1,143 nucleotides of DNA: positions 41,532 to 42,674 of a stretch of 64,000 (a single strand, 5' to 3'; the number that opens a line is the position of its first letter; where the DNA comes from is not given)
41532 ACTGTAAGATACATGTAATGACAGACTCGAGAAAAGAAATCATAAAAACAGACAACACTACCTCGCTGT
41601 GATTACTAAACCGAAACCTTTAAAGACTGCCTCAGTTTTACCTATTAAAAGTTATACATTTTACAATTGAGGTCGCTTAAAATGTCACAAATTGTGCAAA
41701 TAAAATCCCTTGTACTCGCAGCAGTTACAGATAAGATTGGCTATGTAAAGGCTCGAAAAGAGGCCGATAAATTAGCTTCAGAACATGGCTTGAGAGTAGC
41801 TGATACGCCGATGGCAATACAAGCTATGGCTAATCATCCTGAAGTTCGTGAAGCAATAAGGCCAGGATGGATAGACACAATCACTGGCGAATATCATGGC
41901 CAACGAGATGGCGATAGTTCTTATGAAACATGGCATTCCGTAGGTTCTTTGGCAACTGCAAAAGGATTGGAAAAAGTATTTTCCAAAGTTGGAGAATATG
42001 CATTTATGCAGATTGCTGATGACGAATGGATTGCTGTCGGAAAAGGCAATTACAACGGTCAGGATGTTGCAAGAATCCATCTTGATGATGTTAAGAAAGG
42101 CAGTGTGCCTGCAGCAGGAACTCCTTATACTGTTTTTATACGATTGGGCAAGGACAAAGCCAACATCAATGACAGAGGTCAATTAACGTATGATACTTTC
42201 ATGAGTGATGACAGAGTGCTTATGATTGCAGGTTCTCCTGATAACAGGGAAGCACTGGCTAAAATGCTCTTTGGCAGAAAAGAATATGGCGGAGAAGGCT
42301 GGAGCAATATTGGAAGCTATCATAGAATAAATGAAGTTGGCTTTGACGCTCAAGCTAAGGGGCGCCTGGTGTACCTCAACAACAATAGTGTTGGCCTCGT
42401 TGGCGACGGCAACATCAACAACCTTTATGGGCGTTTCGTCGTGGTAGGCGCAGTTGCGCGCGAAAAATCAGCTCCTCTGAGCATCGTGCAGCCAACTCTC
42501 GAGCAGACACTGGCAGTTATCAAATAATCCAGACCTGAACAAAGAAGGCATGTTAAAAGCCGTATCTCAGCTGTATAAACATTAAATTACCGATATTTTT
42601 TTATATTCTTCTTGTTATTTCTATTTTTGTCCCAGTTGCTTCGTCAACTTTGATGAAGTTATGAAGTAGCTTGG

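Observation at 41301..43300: GC-rich, compositionally foreign ORF island between alaS and downstream genes, bounded by a 40-bp direct repeat and internal palindromes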

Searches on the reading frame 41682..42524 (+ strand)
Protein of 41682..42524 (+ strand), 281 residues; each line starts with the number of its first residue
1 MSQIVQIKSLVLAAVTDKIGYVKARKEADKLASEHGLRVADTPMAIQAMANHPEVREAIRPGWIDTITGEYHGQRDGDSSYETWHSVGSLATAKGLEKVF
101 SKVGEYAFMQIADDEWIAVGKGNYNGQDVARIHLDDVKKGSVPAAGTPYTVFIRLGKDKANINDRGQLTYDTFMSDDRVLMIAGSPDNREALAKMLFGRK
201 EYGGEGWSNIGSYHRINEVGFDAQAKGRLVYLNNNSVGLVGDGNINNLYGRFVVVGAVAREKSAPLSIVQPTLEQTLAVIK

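Call 9: search_protein_families(library=pfam, proteins=[window:41682-42524:+], max_evalue=0.1)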
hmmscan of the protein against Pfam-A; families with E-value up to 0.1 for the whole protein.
window:41682-42524:+ (281 aa): 0 families

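Call 12: find_homologous_proteins(query=window:41682-42524:+)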
Query window:41682-42524:+ (281 aa): 92 proteins with E <= 0.001 among 2631 candidates.
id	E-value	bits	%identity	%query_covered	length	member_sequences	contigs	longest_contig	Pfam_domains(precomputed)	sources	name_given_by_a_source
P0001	2.1e-179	613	99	100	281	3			-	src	-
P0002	2.9e-153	527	86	100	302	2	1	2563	-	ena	-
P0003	2.2e-149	515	86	100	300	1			-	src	-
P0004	2.4e-144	498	80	100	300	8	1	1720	-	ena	-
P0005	8.8e-144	496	82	100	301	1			-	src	-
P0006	2.0e-142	492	83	100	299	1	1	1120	-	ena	-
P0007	3.9e-140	484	78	100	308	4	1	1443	-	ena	-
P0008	7.1e-139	480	78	99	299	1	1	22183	-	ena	-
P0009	1.2e-138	480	87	91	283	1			-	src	-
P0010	1.6e-138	479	79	100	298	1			-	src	-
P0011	2.1e-138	479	77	100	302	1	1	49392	-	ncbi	-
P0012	4.7e-138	478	89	86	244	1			-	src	-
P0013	1.7e-136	472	76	100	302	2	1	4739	-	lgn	-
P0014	1.9e-135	469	78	100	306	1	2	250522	-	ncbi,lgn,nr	ncbi:hypothetical protein HYX10_03340 [Candidatus Woesearchaeota archaeon]|nr:hypothetical protein [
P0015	2.5e-134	465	77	100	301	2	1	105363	-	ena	-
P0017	1.1e-131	457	75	100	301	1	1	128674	-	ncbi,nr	ncbi:hypothetical protein HYU11_01975 [Candidatus Woesearchaeota archaeon]|nr:hypothetical protein [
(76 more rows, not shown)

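Call 15: find_encoding_contigs(protein=P0014, flank=10000, max_places=3)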
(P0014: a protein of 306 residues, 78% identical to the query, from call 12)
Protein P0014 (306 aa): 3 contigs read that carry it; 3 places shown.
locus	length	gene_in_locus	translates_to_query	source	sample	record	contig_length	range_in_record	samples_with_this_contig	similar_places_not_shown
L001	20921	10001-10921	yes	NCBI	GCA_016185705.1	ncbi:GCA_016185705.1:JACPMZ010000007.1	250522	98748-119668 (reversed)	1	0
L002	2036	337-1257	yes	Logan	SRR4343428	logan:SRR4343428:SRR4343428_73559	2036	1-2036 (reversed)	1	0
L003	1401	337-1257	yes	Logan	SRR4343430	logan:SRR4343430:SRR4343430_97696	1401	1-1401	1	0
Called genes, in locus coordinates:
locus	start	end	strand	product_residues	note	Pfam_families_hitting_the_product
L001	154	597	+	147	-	PF19027:DUF5752 (faint)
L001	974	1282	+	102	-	PF01157:Ribosomal_L21e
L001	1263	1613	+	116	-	PF03874:RNA_pol_Rpb4 (faint)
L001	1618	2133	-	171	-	-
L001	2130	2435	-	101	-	-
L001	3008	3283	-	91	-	-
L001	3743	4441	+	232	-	PF04677:CwfJ_C_1 (weak), PF11969:DcpS_C, PF01230:HIT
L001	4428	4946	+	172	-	PF01230:HIT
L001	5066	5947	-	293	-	PF01478:Peptidase_A24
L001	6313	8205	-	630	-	PF17214:KH_TffA, PF00753:Lactamase_B, PF16661:Lactamase_B_6, PF23023:Anti-Pycsar_Apyc1, PF12706:Lactamase_B_2, PF10996:Beta-Casp, PF07521:RMMBL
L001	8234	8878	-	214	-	PF00227:Proteasome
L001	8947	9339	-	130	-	PF01850:PIN (weak)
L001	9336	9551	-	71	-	PF02697:VAPB_antitox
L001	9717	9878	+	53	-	-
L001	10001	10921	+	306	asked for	-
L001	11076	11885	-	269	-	PF07934:OGG_N, PF00730:HhH-GPD (weak)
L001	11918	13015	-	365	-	PF00226:DnaJ, PF01556:DnaJ_C, PF00684:DnaJ_CXXCXGXG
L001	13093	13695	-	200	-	PF00702:Hydrolase, PF13419:HAD_2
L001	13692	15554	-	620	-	PF00012:HSP70, PF06723:MreB_Mbl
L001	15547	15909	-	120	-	-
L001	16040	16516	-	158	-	PF01025:GrpE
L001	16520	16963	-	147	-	PF00011:HSP20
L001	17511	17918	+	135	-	PF12840:HTH_20 (weak), PF01022:HTH_5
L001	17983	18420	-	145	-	PF04472:SepF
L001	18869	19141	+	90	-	-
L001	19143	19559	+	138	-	PF01850:PIN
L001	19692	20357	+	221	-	PF00121:TIM, PF00977:His_biosynth (faint), PF05690:ThiG, PF03060:NMO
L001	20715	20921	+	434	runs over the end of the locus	PF00009:GTP_EFTU, PF01926:MMR_HSR1 (faint), PF03144:GTP_EFTU_D2, PF03143:GTP_EFTU_D3, PF22594:GTP-eEF1A_C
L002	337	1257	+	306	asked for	-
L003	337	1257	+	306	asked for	-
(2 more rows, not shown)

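Call 16: find_encoding_contigs(protein=P0017, flank=10000, max_places=3)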
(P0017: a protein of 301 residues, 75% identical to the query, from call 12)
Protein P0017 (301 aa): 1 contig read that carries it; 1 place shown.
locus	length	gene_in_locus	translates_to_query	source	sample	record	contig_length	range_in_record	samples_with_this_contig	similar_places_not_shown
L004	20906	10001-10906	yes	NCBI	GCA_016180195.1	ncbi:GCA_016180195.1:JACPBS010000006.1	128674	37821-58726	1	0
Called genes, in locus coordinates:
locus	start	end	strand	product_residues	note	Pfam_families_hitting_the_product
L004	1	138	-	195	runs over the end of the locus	PF07998:Peptidase_M54 (weak)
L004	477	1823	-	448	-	PF02881:SRP54_N, PF00448:SRP54, PF01656:CbiA, PF02978:SRP_SPB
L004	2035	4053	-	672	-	-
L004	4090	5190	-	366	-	PF01950:FBPase_3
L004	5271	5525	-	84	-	-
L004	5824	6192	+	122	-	PF03819:MazG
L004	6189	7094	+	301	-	PF00892:EamA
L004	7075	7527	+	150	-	PF11969:DcpS_C, PF01230:HIT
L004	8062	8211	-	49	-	-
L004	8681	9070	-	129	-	PF03625:DUF302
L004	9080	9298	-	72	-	PF09851:SHOCT (weak)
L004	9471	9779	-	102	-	PF12840:HTH_20, PF01022:HTH_5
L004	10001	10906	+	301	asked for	-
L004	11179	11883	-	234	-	PF00484:Pro_CA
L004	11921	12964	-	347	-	PF00482:T2SSF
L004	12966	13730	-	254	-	PF00482:T2SSF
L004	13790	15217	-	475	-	PF00437:T2SSE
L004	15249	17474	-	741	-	-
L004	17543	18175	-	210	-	PF01015:Ribosomal_S3Ae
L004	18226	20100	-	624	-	PF02518:HATPase_c, PF00204:DNA_gyraseB, PF01751:Toprim, PF00986:DNA_gyraseB_C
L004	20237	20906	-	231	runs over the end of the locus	PF01902:Diphthami_syn_2_N, PF28410:Diphthami_syn_2_C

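Call 18: search_protein_families(library=ncbifam, proteins=[window:41682-42524:+], max_evalue=10)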
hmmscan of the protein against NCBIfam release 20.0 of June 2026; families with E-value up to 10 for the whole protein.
window:41682-42524:+ (281 aa): 0 families

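Call 19: search_protein_families(library=phrogs, proteins=[window:41682-42524:+], max_evalue=10)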
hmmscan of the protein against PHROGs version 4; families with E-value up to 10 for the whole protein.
window:41682-42524:+ (281 aa): 1 family
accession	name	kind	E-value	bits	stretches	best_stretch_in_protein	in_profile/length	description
phrog_8456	-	unknown function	0.33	11.9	1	47-92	14-59/84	-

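Call 20: find_related_loci(query=A1, collection=genome_contigs, flank=10000)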
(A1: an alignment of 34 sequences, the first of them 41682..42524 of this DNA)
Query A1 (281 aa) in genome_contigs; peptide patterns used: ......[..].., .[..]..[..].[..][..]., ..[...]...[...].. (x = any residue, [..] = any of these).
60 stretches matched a pattern; 20 encode a relative of the query (tblastn E <= 1e-3); 20 distinct loci.
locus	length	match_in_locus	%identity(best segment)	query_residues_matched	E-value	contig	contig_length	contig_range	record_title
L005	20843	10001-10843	78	1-280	1e-143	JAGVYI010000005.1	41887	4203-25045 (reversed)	Candidatus Woesearchaeota archaeon isolate RIFCSPHIGHO2_01_FULL_39_22 rifcsphigho2_01_scaffold_1364, whole genome shotgu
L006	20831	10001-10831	78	1-280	5e-142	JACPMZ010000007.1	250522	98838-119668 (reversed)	MAG: Candidatus Woesearchaeota archaeon isolate NC_groundwater_562_Ag_S-0.1um_46_13 S35_SO-1_scaffold_36170, whole genom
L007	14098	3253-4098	75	1-280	3e-139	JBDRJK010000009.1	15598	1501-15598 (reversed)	MAG: Candidatus Aenigmatarchaeota archaeon isolate MEGAHIT-group-1.649 k141_11751176, whole genome shotgun sequence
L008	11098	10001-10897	68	1-277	4e-130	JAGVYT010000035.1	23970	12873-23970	Candidatus Woesearchaeota archaeon isolate RIFCSPHIGHO2_02_FULL_45_15 rifcsphigho2_02_scaffold_7896, whole genome shotgu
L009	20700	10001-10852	67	1-279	6e-122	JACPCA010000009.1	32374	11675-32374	MAG: Candidatus Woesearchaeota archaeon isolate NC_groundwater_271_Ag_S-0.2um_50_10 S5_GD2017_2_S2_scaffold_916, whole g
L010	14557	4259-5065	66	1-264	2e-114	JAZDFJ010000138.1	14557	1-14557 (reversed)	MAG: Candidatus Woesearchaeota archaeon isolate MEGAHIT-group-0.204 k141_5253761, whole genome shotgun sequence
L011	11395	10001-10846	61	1-280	1e-112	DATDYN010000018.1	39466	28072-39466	MAG TPA_asm: Candidatus Nanoarchaeia archaeon isolate SMAG_U8166 k141_223492, whole genome shotgun sequence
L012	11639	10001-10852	55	1-281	1e-103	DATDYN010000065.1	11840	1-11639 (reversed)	MAG TPA_asm: Candidatus Nanoarchaeia archaeon isolate SMAG_U8166 k141_316352, whole genome shotgun sequence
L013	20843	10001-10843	75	1-280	1e-132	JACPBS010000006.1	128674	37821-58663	MAG: Candidatus Woesearchaeota archaeon isolate NC_groundwater_263_Ag_S-0.2um_45_10 S5_GD2017_2_S2_scaffold_153, whole g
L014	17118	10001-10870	53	1-279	2e-92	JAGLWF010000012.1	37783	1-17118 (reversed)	MAG: Nanoarchaeota archaeon isolate RS_12_14 ZL285.bin.14.fa_12, whole genome shotgun sequence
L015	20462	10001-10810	51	1-280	7e-90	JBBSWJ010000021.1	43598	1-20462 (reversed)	MAG: Nanoarchaeota archaeon isolate H51-bin140_1 H51_bin140_1_000000000021, whole genome shotgun sequence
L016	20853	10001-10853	62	1-281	1e-90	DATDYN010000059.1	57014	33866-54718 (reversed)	MAG TPA_asm: Candidatus Nanoarchaeia archaeon isolate SMAG_U8166 k141_2380856, whole genome shotgun sequence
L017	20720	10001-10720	55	8-247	1e-85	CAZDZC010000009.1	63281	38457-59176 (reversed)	MAG TPA_asm: uncultured Acidobacteriota bacterium isolate SRP319275_co4_107 genome assembly, contig: NODE_241_length_632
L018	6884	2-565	69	94-280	5e-82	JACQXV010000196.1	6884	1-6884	MAG: Candidatus Woesearchaeota archaeon isolate NC_groundwater_1524_Pr4_B-0.1um_47_4 SR1-18-B1_scaffold_379224, whole ge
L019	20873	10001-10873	53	4-281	2e-79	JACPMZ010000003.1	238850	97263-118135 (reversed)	MAG: Candidatus Woesearchaeota archaeon isolate NC_groundwater_562_Ag_S-0.1um_46_13 S35_SO-1_scaffold_86060, whole genom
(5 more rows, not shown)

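Call 27: search_protein_families(library=pfam, proteins=[L007:1117-2832:-, L007:2936-3130:+, L007:4475-6505:-, L007:6870-8339:-, L007:483-1250:-, L007:125-478:-], max_evalue=0.01)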
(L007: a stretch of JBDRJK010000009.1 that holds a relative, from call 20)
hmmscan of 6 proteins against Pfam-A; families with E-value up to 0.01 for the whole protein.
L007:1117-2832:- (572 aa): 4 families
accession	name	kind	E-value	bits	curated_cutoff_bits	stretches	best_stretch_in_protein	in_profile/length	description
PF00078.32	RVT_1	-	1.9e-26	93.5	29.6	1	74-279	8-205/205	Reverse transcriptase (RNA-dependent DNA polymerase)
PF14493.12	HTH_40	-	1.7e-18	67.1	27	1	375-462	1-89/89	Helix-turn-helix domain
PF00196.25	GerE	-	0.0024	17.9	23.5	1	378-408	9-39/57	Bacterial regulatory proteins, luxR family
PF13384.12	HTH_23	-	0.0041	17.4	24.6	1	379-405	10-36/50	Homeodomain-like domain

L007:2936-3130:+ (65 aa): 0 families

L007:4475-6505:- (677 aa): 4 families
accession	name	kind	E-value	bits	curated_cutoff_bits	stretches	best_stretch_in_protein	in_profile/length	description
PF06074.18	Portal_Mu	-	1.7e-15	57.7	23.9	1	38-377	6-336/336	Portal protein of Mu bacteriophage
PF04860.17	Phage_portal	-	1.9e-15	57.3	39.1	1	92-376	54-321/321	Phage portal protein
PF06381.16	Phage_portal_3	-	3.1e-10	39.7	33.8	1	35-357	2-348/357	Phage portal protein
PF04233.19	Phage_Mu_F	-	0.0035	18.5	29.6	0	562-668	10-109/112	Phage Mu protein F like protein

L007:6870-8339:- (490 aa): 1 family
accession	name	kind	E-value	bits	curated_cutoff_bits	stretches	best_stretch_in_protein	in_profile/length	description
PF03237.21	Terminase_6N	-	4.5e-06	26.9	22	1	61-285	2-215/215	Terminase large subunit, T4likevirus-type, N-terminal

L007:483-1250:- (256 aa): 0 families

L007:125-478:- (118 aa): 1 family
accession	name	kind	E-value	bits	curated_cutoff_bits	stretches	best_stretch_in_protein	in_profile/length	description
PF13851.11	GAS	-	0.0046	16.8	32.3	1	3-89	62-148/200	Growth-arrest specific micro-tubule binding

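Call 29: find_related_loci(query=A1, collection=viral_contigs, flank=10000)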
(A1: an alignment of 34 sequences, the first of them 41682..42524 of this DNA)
Query A1 (281 aa) in viral_contigs; peptide patterns used: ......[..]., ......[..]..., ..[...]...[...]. (x = any residue, [..] = any of these).
46 stretches matched a pattern, but none encodes a relative of the query by tblastn (E <= 1e-3).

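Call 39: search_solved_structures(query=A1, max_evalue=10)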
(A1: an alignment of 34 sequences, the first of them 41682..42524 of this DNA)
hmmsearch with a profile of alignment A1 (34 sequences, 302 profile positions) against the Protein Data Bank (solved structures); distinct sequences matched with E-value up to 10: 2.
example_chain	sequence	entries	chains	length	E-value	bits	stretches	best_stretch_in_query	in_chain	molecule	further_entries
5ioo_A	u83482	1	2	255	8.3e-05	25.2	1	223-301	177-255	AvpA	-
3s8i_A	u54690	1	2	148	1.8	10.9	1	104-138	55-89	Protein DDI1 homolog 1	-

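Call 40: search_solved_structures(query=A1, max_evalue=0.01, show_alignments=1)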
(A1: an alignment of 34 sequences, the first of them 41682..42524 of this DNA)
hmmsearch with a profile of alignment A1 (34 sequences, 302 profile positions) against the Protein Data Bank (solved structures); distinct sequences matched with E-value up to 0.01: 1.
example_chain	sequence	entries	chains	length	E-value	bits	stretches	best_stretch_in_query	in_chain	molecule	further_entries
5ioo_A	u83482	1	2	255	8.3e-05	25.2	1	223-301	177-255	AvpA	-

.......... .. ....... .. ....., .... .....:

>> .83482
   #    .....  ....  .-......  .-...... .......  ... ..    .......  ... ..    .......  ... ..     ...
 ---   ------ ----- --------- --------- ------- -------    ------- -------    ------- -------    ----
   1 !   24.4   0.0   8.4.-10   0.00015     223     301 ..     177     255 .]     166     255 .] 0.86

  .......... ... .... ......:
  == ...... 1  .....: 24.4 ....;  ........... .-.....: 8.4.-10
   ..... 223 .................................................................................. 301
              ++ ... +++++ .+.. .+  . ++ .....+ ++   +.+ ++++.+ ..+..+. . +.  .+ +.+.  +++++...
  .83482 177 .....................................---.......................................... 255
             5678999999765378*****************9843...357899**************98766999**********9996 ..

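Call 45: predict_structure(alignment_id=A1)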
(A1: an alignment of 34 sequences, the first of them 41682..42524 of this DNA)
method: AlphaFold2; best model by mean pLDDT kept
length: 281 residues; sequences in the alignment: 34
mean_pLDDT: 87.5   pTM: 0.85
mean pLDDT of the five models: 87.5, 87.4, 85.5, 85.1, 83.3
residues with pLDDT >= 90: 182; 70-90: 68; 50-70: 18; < 50: 13
segments of 3 or more residues with pLDDT < 50: 259-270
pLDDT, mean of each block of 10 residues (from residue 1): 81 91 94 95 95 88 90 93 96 90 82 95 95 98 96 94 93 97 98 94 91 85 89 83 67 77 41 63 42
secondary structure, 60 per line:
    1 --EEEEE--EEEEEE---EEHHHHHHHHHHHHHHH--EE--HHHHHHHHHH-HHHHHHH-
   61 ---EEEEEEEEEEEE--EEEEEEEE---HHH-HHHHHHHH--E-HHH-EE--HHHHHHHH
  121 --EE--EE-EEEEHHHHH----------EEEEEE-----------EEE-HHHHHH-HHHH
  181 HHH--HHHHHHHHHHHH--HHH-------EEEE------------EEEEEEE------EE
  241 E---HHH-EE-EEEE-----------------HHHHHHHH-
elements in order: E3-7 E10-15 H21-35 H42-51 H53-59 E64-75 E78-85 H93-100 H113-120 E130-133 H134-138 E149-154 E166-168 H170-175 H177-183 H186-197 E210-213 E226-232 E239-241 E252-255 H273-280
